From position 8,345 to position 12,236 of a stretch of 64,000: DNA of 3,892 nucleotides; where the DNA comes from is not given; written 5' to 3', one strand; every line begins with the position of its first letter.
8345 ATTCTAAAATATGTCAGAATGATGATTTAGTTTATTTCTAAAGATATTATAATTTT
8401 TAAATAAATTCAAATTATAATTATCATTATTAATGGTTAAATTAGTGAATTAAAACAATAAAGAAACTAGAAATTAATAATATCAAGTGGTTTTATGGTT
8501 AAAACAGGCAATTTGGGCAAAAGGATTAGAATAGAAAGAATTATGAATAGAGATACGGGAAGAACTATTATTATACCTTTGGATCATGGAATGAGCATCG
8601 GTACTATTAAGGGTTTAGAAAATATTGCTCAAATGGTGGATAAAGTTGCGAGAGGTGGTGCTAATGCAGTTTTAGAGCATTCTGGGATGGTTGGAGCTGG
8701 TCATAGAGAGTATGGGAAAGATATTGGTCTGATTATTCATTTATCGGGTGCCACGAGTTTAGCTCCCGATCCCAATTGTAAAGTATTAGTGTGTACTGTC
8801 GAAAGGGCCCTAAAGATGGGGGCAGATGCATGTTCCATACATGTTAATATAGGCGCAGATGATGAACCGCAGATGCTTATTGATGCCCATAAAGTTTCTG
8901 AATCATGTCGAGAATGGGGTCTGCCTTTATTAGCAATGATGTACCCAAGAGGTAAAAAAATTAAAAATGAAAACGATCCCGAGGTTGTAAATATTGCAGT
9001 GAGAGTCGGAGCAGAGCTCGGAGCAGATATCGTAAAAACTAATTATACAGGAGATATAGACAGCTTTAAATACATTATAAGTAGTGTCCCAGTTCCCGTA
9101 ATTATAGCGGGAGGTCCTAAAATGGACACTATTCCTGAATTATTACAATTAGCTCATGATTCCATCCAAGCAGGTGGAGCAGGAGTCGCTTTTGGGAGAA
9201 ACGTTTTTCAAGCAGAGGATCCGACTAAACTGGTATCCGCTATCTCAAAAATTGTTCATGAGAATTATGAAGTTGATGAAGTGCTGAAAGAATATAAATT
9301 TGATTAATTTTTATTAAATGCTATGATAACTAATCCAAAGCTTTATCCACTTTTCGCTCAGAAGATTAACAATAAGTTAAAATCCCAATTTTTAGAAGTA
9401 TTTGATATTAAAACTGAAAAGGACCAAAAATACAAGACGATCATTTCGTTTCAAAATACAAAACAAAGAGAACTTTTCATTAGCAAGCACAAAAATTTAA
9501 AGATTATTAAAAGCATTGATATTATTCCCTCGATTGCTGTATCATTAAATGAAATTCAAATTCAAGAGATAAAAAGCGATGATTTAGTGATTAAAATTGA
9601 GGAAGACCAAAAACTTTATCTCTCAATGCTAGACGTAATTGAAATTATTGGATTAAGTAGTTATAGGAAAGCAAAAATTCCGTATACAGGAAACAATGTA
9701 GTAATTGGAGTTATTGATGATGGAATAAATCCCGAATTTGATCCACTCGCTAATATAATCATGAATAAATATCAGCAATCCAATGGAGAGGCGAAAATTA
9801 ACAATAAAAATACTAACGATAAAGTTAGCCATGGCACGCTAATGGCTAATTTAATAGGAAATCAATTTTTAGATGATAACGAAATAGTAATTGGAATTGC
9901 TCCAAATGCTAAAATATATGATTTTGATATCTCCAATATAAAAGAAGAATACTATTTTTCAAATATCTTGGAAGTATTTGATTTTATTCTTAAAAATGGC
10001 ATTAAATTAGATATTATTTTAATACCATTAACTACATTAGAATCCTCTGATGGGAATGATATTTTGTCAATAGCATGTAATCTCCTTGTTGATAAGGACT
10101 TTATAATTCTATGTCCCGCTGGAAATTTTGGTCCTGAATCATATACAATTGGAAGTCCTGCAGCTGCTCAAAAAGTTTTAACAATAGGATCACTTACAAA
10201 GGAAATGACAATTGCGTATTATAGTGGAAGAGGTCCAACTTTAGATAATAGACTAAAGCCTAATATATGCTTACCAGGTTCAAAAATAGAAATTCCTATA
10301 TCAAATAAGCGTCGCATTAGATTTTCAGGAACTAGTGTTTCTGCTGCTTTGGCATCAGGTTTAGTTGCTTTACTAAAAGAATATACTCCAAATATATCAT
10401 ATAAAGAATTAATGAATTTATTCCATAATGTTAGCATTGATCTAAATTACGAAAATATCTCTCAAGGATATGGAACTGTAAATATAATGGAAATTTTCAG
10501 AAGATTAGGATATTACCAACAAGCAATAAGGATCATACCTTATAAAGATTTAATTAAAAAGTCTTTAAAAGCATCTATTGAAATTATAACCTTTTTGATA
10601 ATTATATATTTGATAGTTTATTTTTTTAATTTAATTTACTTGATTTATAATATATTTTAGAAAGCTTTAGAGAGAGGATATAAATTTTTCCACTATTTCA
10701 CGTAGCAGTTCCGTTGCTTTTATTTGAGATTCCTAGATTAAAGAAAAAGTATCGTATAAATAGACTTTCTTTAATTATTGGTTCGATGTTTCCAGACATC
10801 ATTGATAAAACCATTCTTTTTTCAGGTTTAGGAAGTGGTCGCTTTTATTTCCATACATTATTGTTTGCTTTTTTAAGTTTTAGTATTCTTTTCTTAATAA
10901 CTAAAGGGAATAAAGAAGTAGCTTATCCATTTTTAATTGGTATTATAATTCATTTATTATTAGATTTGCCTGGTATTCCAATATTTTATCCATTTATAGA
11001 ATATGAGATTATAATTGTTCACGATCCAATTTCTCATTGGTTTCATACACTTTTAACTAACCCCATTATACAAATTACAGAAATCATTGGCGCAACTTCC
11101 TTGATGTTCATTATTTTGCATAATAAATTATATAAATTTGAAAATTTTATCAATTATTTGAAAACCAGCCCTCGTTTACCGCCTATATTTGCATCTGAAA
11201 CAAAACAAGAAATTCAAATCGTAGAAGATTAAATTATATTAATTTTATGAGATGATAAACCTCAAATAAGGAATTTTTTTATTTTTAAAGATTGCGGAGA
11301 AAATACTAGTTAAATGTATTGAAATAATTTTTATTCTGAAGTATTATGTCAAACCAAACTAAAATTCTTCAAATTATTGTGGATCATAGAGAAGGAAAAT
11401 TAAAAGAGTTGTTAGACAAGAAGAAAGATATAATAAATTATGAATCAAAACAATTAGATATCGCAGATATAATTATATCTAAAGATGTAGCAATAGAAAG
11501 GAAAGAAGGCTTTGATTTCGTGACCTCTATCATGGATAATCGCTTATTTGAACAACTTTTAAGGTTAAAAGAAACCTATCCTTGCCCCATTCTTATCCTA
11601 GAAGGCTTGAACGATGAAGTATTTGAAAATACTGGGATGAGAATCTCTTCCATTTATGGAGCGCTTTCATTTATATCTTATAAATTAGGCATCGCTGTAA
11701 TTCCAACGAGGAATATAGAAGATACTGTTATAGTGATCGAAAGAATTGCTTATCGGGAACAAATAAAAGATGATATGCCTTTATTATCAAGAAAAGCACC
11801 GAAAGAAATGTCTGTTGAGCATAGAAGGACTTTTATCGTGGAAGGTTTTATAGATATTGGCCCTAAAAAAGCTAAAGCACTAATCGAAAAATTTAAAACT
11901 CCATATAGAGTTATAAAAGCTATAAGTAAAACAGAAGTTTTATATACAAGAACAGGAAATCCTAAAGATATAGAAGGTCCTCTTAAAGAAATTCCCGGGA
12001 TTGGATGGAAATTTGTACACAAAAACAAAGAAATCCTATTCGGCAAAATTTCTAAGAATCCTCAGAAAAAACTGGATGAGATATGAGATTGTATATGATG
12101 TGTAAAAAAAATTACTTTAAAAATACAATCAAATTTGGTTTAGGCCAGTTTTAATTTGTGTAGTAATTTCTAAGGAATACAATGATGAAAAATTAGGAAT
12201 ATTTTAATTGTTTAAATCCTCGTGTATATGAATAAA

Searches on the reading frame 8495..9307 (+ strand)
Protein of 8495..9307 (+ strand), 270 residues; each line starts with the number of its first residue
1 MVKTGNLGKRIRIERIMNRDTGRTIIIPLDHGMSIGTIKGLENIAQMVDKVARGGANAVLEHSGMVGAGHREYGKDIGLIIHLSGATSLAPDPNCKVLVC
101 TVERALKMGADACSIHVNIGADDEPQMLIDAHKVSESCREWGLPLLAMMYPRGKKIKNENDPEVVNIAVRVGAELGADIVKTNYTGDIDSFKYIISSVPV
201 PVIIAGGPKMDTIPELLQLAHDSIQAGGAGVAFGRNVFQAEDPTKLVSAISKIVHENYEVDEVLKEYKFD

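Call 19: search_protein_families(library=pfam, proteins=[window:8495-9307:+], max_evalue=0.001)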
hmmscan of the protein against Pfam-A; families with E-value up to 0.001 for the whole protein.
window:8495-9307:+ (270 aa): 1 family
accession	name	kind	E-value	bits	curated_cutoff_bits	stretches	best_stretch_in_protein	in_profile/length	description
PF01791.15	DeoC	-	1.6e-65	221.4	23.8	1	24-240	1-229/229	DeoC/LacD family aldolase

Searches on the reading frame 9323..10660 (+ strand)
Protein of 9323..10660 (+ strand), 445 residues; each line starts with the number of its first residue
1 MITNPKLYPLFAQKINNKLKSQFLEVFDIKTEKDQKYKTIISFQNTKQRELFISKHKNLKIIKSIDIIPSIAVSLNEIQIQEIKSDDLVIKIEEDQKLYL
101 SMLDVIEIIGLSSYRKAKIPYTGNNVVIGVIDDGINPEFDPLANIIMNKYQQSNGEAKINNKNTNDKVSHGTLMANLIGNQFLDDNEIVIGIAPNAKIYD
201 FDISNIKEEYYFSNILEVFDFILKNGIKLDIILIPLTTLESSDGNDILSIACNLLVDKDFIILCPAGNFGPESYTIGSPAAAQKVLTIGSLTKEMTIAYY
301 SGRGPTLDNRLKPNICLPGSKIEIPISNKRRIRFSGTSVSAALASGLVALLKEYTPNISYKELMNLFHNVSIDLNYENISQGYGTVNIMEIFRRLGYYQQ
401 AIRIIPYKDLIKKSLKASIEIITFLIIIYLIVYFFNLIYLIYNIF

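Call 19: search_protein_families(library=pfam, proteins=[window:9323-10660:+], max_evalue=0.001)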
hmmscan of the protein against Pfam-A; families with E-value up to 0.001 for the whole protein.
window:9323-10660:+ (445 aa): 1 family
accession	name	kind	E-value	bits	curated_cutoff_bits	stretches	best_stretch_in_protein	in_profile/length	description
PF00082.27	Peptidase_S8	-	9.2e-35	120.8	21.8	1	123-384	1-286/288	Subtilase family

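Call 64: search_protein_families(library=padloc, proteins=[window:9323-10660:+], max_evalue=0.001)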
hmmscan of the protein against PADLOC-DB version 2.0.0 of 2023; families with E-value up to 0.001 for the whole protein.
window:9323-10660:+ (445 aa): 2 families
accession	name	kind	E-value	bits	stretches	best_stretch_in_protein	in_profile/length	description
PDLC03014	subtilase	-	2.1e-16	58.4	1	116-362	169-366/391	-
PDLC02197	IetS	-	1e-05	22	1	20-320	156-468/749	-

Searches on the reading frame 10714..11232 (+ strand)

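Call 19: search_protein_families(library=pfam, proteins=[window:10714-11232:+], max_evalue=0.001)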
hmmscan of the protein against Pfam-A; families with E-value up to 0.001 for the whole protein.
window:10714-11232:+ (172 aa): 2 families
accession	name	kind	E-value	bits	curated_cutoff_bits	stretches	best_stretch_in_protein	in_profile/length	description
PF04307.19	YdjM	-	8.7e-11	42.1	29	1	15-131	28-160/176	YdjM inner membrane protein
PF00882.24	Zn_dep_PLPC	-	1.3e-05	25.6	26.8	1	6-84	13-93/167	Zinc dependent phospholipase C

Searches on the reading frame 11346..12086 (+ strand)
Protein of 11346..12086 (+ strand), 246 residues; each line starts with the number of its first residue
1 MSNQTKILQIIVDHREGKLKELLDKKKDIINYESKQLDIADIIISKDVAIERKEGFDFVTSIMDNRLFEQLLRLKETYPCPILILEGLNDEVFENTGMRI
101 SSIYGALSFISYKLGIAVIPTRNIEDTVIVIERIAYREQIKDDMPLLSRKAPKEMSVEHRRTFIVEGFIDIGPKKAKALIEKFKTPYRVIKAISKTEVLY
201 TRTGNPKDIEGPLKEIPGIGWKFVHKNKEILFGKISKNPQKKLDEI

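Call 19: search_protein_families(library=pfam, proteins=[window:11346-12086:+], max_evalue=0.001)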
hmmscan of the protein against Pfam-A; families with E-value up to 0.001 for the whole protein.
window:11346-12086:+ (246 aa): 1 family
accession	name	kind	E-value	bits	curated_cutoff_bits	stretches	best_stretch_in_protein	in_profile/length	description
PF02732.21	ERCC4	-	2.5e-23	83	24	1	12-133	1-139/140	ERCC4 domain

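Call 64: search_protein_families(library=padloc, proteins=[window:11346-12086:+], max_evalue=0.001)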
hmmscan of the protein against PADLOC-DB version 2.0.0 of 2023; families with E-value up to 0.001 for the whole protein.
window:11346-12086:+ (246 aa): 0 families
